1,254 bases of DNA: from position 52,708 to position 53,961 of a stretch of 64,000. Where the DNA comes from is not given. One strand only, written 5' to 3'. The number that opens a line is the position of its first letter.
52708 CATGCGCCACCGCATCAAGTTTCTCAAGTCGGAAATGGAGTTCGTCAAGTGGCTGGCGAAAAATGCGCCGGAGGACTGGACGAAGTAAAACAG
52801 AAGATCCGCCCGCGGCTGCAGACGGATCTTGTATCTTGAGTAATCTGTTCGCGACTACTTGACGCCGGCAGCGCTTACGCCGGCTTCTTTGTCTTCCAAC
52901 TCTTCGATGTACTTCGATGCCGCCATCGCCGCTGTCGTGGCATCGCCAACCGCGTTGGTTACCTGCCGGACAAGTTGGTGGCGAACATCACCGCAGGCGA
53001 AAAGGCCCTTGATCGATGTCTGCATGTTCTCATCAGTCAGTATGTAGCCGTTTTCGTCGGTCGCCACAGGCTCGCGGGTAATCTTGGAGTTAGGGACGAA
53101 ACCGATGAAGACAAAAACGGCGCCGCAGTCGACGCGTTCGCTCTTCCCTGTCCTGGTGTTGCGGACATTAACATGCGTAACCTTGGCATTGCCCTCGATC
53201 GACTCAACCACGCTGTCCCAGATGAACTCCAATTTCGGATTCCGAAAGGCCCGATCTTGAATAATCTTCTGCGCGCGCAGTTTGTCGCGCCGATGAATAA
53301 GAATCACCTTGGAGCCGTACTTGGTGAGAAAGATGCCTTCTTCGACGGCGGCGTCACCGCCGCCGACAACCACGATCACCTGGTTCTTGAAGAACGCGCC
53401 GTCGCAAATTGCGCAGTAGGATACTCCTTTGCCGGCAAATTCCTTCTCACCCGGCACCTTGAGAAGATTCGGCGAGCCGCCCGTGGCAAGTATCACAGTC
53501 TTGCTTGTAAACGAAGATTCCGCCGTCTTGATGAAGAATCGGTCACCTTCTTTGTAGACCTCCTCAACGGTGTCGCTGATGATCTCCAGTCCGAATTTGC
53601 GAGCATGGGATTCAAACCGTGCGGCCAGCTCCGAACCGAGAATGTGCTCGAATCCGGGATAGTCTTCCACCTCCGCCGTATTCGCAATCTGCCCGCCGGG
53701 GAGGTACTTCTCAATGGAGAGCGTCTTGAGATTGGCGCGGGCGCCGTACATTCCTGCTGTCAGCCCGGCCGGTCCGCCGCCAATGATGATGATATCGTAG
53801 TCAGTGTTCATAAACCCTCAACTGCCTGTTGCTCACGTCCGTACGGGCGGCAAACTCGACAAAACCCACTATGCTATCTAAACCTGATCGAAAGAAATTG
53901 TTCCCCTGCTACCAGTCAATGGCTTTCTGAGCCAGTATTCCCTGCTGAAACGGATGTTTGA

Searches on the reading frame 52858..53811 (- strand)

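Call 25: search_protein_families(library=pfam, proteins=[window:52858-53811:-], max_evalue=0.01)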
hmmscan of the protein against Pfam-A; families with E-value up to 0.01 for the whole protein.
window:52858-53811:- (318 aa): 12 families
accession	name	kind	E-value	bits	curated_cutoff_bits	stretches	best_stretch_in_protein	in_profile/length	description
PF07992.20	Pyr_redox_2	-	1.2e-55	189.4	26.1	1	5-290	1-290/291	Pyridine nucleotide-disulphide oxidoreductase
PF13738.12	Pyr_redox_3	-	1.7e-30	106.8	30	1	55-274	76-305/305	Pyridine nucleotide-disulphide oxidoreductase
PF00070.33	Pyr_redox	-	2.6e-18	66.7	22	1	146-217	2-80/82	Pyridine nucleotide-disulphide oxidoreductase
PF00890.30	FAD_binding_2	-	7e-10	39.1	20.4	1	6-40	1-36/414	FAD binding domain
PF01134.28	GIDA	-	2.5e-08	33.9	22.1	0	6-33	1-28/391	Glucose inhibited division protein A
PF03486.20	HI0933_like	-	3.9e-08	33.5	50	0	6-35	2-31/244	HI0933-like protein Rossmann domain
PF12831.13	FAD_oxidored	-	1e-07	32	27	1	6-45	1-41/416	FAD dependent oxidoreductase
PF01946.23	Thi4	-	2e-06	27.7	26.2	1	5-40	18-55/235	Thi4 family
PF01266.30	DAO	-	4e-06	27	27.9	1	6-41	1-38/353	FAD dependent oxidoreductase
PF01494.25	FAD_binding_3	-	4.7e-06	26.5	22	0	5-36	2-33/349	FAD binding domain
PF13450.12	NAD_binding_8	-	0.00037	21.2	21.9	1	9-63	1-52/68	NAD(P)-binding Rossmann-like domain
PF13434.12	Lys_Orn_oxgnase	-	0.0011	18.6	21.3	0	82-157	123-202/339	L-lysine 6-monooxygenase/L-ornithine 5-monooxygenase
